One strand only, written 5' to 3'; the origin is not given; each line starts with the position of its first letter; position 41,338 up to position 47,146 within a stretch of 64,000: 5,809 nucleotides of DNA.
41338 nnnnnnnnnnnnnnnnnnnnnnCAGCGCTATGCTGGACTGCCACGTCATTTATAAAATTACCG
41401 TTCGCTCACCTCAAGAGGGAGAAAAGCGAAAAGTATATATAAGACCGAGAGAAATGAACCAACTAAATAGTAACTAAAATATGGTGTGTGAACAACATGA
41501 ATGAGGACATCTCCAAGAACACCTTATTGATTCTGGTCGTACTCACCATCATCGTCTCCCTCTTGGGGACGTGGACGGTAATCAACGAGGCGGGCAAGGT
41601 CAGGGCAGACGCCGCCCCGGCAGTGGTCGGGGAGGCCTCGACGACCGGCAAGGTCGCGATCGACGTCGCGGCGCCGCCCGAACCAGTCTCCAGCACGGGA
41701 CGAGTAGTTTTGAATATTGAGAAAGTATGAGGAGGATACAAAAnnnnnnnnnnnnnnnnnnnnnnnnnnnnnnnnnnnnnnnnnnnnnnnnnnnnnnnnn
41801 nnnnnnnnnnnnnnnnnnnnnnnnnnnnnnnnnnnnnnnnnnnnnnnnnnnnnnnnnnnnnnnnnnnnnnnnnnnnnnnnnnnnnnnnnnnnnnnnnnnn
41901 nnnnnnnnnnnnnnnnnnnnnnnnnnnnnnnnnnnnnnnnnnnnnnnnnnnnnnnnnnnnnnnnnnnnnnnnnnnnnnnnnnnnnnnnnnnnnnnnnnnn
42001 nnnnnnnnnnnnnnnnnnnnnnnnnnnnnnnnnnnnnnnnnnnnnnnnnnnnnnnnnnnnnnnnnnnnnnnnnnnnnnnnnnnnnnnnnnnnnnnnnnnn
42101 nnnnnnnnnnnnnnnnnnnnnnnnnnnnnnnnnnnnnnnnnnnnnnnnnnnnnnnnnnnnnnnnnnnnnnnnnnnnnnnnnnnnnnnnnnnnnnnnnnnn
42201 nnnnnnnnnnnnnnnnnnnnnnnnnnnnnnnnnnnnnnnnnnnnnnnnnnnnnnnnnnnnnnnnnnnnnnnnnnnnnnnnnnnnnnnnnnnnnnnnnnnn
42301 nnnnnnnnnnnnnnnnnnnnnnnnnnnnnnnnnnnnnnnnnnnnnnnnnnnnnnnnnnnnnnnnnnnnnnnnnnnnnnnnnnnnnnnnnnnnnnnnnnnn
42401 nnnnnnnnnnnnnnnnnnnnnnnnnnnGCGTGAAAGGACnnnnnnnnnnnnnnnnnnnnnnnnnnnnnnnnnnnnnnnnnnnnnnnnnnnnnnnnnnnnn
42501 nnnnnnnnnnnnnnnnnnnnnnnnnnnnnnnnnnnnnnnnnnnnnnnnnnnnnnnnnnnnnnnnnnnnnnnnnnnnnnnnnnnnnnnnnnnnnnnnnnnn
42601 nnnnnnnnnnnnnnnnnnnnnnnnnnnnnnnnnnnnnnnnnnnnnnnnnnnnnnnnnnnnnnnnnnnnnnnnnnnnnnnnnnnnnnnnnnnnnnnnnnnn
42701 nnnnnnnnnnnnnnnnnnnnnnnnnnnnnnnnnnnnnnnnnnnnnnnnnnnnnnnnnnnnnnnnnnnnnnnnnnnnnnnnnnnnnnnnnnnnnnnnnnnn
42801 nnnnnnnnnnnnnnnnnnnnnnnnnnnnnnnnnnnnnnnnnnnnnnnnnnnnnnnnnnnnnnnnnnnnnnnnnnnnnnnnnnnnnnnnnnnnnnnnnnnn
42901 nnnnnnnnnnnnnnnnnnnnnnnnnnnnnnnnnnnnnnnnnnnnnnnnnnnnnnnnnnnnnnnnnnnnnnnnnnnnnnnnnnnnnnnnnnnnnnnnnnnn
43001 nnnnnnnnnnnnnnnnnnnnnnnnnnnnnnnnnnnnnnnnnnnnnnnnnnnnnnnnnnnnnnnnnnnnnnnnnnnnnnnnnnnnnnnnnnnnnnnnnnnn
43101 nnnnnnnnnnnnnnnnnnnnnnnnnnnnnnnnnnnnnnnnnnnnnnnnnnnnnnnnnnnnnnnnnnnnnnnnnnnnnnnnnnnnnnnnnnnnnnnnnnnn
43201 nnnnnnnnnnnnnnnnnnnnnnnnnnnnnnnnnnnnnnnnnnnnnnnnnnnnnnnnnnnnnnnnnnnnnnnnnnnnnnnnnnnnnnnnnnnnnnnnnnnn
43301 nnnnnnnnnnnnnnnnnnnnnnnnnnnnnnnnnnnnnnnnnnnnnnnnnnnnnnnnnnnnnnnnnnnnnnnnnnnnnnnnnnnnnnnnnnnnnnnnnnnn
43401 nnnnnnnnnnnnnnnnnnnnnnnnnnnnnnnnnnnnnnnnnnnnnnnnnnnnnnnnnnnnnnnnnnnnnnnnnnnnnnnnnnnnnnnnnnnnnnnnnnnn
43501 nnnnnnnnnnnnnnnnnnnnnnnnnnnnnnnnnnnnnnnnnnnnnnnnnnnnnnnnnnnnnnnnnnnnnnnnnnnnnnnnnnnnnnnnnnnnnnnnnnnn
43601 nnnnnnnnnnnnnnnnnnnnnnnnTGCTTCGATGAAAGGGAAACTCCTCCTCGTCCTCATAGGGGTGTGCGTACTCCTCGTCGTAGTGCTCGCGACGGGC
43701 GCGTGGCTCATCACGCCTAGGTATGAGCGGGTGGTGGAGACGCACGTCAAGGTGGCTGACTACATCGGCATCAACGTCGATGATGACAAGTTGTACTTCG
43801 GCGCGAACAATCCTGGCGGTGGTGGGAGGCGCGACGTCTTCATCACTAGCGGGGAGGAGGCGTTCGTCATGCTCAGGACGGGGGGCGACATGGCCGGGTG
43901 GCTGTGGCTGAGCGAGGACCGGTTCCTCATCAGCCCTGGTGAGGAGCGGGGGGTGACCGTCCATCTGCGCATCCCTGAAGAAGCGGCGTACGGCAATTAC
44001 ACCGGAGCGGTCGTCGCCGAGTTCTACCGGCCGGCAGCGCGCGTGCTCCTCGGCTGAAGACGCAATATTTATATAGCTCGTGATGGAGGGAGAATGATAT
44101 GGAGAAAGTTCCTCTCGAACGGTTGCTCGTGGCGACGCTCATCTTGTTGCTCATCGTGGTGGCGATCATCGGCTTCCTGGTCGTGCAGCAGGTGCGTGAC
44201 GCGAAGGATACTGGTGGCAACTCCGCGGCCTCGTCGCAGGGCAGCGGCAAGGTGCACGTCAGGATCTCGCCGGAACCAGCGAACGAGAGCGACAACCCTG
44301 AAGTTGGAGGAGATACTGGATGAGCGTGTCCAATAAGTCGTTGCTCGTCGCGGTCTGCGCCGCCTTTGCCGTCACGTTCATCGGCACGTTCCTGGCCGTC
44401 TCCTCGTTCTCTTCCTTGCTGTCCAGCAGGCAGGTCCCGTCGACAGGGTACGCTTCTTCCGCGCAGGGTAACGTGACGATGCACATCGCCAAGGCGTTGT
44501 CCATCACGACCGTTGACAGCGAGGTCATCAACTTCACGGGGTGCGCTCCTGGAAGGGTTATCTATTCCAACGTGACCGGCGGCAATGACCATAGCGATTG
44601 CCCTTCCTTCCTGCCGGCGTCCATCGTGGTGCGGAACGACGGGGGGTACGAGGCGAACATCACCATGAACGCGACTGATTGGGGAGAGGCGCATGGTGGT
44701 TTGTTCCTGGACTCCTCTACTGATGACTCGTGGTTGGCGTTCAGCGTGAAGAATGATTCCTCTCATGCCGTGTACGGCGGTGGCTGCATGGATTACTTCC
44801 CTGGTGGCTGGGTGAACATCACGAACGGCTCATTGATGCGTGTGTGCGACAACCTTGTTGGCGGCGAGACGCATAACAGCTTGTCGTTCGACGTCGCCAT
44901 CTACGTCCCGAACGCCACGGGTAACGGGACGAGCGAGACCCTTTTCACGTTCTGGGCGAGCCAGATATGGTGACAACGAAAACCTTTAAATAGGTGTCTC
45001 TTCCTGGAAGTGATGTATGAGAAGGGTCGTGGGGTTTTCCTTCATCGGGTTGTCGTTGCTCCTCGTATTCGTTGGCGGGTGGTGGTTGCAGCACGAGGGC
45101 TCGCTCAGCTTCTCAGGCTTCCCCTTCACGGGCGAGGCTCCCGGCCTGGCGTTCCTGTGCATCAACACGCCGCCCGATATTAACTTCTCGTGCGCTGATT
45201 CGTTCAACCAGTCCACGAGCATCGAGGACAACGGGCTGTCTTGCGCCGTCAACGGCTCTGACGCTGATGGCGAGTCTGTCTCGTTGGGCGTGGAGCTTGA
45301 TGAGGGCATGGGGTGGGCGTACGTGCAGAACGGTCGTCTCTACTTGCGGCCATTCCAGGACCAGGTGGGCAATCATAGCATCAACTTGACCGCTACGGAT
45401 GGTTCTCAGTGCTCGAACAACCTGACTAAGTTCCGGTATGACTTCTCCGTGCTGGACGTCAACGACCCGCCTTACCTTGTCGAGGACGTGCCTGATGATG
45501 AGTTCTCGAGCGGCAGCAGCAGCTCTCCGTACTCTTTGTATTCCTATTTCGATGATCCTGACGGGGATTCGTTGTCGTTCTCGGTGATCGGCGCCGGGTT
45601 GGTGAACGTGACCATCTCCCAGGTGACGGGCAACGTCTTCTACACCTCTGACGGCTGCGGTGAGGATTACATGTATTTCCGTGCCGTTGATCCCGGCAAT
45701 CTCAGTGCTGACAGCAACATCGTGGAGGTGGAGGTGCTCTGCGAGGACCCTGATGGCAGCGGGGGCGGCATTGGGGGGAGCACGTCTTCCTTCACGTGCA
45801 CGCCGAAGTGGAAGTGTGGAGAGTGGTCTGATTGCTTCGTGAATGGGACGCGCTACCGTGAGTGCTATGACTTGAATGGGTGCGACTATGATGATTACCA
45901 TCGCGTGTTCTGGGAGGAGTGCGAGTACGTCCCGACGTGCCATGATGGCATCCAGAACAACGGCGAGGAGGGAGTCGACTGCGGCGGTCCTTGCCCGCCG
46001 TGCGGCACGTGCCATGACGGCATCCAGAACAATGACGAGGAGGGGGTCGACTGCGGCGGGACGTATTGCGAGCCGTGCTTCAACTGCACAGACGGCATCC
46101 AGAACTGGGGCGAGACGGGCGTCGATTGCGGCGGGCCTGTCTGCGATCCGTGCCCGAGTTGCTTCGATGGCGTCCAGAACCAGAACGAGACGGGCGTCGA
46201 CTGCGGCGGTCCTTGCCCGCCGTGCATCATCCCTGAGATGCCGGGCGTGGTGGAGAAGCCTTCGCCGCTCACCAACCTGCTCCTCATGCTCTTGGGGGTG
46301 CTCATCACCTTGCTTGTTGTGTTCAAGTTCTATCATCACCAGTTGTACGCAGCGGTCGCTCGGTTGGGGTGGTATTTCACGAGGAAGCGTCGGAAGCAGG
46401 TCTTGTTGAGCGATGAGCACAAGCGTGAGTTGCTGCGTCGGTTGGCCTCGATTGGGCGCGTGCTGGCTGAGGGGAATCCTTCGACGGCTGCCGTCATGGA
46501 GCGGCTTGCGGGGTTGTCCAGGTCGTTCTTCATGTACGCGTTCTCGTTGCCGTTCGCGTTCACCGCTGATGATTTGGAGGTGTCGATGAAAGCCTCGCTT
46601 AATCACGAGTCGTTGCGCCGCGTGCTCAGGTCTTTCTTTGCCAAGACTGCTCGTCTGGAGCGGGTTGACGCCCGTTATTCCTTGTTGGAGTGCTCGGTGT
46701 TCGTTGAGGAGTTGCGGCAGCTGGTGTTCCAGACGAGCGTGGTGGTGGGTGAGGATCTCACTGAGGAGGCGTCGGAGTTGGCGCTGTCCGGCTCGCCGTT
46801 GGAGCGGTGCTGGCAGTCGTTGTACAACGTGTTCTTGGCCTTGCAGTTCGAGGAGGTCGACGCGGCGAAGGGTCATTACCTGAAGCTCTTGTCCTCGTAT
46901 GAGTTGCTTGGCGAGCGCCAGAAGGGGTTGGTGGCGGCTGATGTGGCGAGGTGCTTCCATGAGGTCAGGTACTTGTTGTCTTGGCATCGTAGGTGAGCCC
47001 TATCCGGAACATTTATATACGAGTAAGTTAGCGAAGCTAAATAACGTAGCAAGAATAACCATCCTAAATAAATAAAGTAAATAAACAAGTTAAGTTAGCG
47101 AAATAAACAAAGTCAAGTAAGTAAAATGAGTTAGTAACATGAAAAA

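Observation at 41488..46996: Duplicated surface-protein module with pilin-like N-termini and no recognisable assembly machinery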

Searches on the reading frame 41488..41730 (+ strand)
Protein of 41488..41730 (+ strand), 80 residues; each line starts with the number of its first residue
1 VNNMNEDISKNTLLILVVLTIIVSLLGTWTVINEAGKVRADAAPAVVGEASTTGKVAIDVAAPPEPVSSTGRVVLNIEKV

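Call 3: search_protein_families(library=pfam, proteins=[window:41488-41730:+], max_evalue=1)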
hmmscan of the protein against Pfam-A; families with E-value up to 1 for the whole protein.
window:41488-41730:+ (80 aa): 0 families

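Call 4: search_protein_families(library=ncbifam, proteins=[window:41488-41730:+], max_evalue=1)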
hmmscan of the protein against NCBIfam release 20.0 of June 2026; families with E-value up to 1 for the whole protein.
window:41488-41730:+ (80 aa): 0 families

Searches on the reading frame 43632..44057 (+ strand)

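Call 3: search_protein_families(library=pfam, proteins=[window:43632-44057:+], max_evalue=1)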
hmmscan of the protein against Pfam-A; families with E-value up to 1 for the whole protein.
window:43632-44057:+ (141 aa): 2 families
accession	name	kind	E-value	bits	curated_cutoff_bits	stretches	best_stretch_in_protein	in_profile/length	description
PF10633.15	NPCBM_assoc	-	0.058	14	24.4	1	100-124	46-70/78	NPCBM-associated, NEW3 domain of alpha-galactosidase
PF06097.16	DUF945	-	0.45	10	26.8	1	4-41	3-39/460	Bacterial protein of unknown function (DUF945)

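Call 4: search_protein_families(library=ncbifam, proteins=[window:43632-44057:+], max_evalue=1)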
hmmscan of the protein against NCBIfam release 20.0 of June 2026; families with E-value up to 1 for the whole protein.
window:43632-44057:+ (141 aa): 1 family
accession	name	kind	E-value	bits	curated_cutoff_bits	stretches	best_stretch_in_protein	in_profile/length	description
NF004285.1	PRK05696.1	equivalog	0.068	12.9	179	1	4-35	18-49/171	flagellar basal body-associated protein FliL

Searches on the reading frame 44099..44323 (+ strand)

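Call 3: search_protein_families(library=pfam, proteins=[window:44099-44323:+], max_evalue=1)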
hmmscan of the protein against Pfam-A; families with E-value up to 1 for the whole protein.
window:44099-44323:+ (74 aa): 4 families
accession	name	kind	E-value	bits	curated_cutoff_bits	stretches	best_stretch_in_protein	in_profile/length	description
PF12669.12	FeoB_associated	-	0.00081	20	27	1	12-38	1-27/44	FeoB-associated Cys-rich membrane protein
PF08999.15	SP_C-Propep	-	0.078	13.2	25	1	4-38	34-68/96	Surfactant protein C, N terminal propeptide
PF05961.16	Chordopox_A13L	-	0.16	12.7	24.1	1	11-28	2-19/69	Chordopoxvirus A13L protein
PF12729.13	4HB_MCP_1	-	0.34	10.9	27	1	9-36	10-37/181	Four helix bundle sensory module for signal transduction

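Call 4: search_protein_families(library=ncbifam, proteins=[window:44099-44323:+], max_evalue=1)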
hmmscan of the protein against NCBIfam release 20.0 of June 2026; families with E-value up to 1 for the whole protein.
window:44099-44323:+ (74 aa): 3 families
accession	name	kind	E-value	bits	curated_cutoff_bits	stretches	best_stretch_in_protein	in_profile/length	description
NF038356.1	actino_DLW39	hypoth_equivalog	0.025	14.4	24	1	16-37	4-25/38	DLW-39 family protein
NF042931.1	SAG1386_EF1546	equivalog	0.092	12.8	80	1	8-44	29-66/158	SAG1386/EF1546 family surface-associated protein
NF006283.1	PRK08455.1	equivalog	0.11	12.2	187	1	10-49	23-62/182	flagellar basal body-associated protein FliL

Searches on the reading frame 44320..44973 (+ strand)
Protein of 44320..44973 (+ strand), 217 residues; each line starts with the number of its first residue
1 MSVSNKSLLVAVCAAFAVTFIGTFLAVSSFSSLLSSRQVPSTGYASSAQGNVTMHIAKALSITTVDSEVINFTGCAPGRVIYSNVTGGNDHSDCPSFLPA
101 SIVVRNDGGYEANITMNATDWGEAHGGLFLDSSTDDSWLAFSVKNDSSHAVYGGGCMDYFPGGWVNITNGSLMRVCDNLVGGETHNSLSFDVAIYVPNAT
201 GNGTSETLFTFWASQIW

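Call 3: search_protein_families(library=pfam, proteins=[window:44320-44973:+], max_evalue=1)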
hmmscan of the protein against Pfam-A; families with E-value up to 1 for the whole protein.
window:44320-44973:+ (217 aa): 0 families

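Call 4: search_protein_families(library=ncbifam, proteins=[window:44320-44973:+], max_evalue=1)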
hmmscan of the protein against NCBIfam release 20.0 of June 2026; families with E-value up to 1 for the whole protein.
window:44320-44973:+ (217 aa): 2 families
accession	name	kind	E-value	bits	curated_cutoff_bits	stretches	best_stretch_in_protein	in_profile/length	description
NF010799.0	PRK14203.1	equivalog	0.073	13.1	129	1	15-65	73-122/132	fluoride efflux transporter CrcB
NF045673.1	c-di-GMPRcptLapD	equivalog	0.39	8.9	1020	1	5-64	4-55/647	cyclic di-GMP receptor LapD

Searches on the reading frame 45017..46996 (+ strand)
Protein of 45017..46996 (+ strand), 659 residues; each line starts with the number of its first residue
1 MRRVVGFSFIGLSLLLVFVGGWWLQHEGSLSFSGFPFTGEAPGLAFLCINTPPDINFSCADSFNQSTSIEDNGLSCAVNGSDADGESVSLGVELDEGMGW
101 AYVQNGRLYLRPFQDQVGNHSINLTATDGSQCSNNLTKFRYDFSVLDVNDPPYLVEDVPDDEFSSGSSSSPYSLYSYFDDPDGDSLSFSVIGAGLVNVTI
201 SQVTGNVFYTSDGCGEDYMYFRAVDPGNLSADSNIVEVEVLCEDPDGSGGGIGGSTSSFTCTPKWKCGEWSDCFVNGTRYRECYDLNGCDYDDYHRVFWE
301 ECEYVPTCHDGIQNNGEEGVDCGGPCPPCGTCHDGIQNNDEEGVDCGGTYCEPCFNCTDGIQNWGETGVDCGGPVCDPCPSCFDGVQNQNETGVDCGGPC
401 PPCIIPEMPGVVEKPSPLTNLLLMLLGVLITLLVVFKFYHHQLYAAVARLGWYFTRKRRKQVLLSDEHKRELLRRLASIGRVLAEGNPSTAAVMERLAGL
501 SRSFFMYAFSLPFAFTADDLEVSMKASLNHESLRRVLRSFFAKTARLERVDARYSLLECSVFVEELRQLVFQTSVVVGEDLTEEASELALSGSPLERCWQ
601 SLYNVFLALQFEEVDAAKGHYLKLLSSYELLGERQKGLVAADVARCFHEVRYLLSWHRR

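Call 3: search_protein_families(library=pfam, proteins=[window:45017-46996:+], max_evalue=1)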
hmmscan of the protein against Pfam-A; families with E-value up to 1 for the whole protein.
window:45017-46996:+ (659 aa): 3 families
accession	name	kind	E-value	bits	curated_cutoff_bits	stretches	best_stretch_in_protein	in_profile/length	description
PF17963.7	Big_9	-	7.7e-05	23.9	23.6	2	68-134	12-82/89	Bacterial Ig domain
PF17803.7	Cadherin_4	-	0.056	14.4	25.1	1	143-206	5-68/71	Bacterial cadherin-like domain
PF17892.7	Cadherin_5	-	0.067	13.5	26.5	0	78-134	31-89/98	Cadherin-like domain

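Call 4: search_protein_families(library=ncbifam, proteins=[window:45017-46996:+], max_evalue=1)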
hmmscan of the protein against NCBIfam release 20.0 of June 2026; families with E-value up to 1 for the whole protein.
window:45017-46996:+ (659 aa): 1 family
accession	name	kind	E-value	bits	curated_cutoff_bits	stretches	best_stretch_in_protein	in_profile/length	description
NF012211.1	tand_rpt_95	domain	0.00046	20.1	90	1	77-156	16-95/98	tandem-95 repeat protein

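Call 81: search_solved_structures(query=window:45017-46996:+, max_evalue=1)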
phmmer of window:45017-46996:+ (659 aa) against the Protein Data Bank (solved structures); distinct sequences matched with E-value up to 1: 2.
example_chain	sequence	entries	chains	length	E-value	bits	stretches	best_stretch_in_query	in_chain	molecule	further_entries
3nfz_A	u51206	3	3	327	0.58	11.5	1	11-72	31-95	Aspartoacylase-2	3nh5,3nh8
3nh4_A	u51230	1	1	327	0.58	11.5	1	11-72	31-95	Aspartoacylase-2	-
